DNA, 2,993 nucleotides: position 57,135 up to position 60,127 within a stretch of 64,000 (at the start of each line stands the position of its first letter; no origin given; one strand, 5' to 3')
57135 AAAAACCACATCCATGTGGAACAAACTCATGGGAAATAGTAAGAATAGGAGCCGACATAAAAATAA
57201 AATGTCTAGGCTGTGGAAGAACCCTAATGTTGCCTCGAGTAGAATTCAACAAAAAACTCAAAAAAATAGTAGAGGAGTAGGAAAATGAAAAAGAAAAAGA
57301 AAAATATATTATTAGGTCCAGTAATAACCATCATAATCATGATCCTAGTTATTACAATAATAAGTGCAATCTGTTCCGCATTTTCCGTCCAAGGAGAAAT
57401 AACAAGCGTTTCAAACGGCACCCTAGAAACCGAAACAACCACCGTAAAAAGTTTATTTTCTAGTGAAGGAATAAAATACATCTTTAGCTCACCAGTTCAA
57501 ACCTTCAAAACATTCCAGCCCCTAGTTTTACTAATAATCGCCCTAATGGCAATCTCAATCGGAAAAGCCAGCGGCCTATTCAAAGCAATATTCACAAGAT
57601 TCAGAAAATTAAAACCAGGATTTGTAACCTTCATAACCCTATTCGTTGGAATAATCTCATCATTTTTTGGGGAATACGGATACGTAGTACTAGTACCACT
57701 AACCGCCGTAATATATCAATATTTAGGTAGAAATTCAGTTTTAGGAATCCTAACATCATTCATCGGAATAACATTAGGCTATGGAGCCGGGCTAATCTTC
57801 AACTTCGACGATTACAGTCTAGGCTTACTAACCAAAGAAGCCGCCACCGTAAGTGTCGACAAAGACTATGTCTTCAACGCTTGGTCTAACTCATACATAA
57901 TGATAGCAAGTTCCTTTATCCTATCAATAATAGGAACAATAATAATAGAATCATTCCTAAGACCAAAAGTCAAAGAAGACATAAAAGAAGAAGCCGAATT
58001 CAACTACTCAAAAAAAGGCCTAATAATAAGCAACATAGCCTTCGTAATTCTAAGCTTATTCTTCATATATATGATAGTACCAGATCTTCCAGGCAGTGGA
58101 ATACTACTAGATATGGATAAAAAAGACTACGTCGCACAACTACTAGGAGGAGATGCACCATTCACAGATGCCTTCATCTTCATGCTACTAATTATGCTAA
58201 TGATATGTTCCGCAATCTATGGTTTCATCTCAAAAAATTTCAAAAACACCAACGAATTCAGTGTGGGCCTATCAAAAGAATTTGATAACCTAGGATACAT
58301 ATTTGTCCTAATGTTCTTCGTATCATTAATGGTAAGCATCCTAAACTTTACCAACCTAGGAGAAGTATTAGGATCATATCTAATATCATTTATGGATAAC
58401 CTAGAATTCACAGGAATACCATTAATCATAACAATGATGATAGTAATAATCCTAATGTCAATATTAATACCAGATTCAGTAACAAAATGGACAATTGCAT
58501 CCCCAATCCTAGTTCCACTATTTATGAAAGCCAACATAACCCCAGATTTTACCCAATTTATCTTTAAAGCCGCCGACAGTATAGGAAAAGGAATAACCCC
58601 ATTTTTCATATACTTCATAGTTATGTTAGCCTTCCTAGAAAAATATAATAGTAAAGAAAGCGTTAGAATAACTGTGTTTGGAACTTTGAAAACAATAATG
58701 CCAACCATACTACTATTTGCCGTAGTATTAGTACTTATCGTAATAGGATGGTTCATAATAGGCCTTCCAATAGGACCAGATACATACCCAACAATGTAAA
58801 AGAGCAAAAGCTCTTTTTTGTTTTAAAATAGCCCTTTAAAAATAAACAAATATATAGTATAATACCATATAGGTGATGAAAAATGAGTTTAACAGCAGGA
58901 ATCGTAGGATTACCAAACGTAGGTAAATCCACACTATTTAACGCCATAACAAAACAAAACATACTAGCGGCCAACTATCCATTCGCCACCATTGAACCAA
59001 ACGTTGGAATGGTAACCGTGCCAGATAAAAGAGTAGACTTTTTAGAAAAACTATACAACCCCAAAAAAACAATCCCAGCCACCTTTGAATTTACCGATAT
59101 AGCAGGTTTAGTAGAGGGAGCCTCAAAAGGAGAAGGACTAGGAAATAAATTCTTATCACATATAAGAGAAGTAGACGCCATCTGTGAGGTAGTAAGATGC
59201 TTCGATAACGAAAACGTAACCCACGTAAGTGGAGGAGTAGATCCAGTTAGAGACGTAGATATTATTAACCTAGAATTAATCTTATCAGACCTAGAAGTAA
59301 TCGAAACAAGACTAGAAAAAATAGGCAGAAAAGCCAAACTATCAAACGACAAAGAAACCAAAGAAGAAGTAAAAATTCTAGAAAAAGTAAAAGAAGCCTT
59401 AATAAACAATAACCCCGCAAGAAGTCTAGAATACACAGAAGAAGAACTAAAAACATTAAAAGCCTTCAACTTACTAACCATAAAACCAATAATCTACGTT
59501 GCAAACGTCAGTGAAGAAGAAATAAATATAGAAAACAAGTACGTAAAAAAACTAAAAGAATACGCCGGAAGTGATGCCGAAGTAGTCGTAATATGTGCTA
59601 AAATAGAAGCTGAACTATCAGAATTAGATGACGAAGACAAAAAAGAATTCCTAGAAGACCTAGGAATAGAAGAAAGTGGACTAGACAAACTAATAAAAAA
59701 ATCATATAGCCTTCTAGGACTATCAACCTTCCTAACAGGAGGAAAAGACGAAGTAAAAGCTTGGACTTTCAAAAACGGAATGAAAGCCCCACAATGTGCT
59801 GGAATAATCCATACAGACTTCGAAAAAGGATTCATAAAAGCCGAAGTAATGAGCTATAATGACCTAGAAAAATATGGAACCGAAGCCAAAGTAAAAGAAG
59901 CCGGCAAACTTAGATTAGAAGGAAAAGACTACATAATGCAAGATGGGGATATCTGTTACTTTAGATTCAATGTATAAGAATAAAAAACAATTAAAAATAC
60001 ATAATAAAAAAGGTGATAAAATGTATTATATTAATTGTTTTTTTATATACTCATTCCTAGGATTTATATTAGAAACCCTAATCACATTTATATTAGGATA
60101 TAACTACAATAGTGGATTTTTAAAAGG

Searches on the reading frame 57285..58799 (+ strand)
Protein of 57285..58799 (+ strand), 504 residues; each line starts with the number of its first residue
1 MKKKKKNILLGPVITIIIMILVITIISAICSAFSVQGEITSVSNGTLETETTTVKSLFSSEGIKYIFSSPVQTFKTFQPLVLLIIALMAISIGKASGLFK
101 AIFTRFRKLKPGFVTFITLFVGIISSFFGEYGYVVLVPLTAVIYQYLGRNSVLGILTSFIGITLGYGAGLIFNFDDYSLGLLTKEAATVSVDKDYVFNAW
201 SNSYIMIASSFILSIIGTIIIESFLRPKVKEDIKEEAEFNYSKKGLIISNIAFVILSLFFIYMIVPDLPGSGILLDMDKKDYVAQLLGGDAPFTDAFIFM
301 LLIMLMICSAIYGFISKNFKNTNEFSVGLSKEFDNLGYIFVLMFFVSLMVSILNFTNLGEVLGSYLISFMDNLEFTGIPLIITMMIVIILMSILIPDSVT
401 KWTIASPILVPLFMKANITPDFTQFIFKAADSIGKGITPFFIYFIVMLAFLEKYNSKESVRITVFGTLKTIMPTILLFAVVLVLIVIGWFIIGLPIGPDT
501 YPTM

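Call 17: search_protein_families(library=pfam, proteins=[window:57285-58799:+])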
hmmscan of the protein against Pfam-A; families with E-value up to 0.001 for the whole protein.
window:57285-58799:+ (504 aa): 1 family
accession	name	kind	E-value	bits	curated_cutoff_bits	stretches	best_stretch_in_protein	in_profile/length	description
PF03806.19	ABG_transport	-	3.8e-88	296.4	27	1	7-502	11-500/502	AbgT putative transporter family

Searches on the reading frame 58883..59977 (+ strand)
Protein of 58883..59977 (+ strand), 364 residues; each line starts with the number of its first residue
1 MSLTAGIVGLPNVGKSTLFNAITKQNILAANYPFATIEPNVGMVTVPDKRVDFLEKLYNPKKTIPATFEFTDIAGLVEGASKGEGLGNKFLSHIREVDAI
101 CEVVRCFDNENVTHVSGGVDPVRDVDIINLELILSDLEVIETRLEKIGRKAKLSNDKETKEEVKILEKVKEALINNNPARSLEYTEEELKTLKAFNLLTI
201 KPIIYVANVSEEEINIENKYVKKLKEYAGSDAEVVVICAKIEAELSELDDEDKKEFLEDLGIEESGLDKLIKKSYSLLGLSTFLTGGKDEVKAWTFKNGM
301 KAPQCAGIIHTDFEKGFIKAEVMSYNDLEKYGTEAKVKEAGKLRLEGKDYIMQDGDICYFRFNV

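Call 17: search_protein_families(library=pfam, proteins=[window:58883-59977:+])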
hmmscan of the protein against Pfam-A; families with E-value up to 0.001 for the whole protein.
window:58883-59977:+ (364 aa): 3 families
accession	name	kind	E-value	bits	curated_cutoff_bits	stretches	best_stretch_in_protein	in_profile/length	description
PF06071.19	YchF-GTPase_C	-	2.6e-39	133.6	27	1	280-363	1-84/84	Protein of unknown function (DUF933)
PF01926.29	MMR_HSR1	-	3.5e-22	79.1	21.9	1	5-112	2-89/113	50S ribosome-binding GTPase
PF02421.24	FeoB_N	-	8.9e-09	35.5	27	1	6-52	4-50/156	Ferrous iron transport protein B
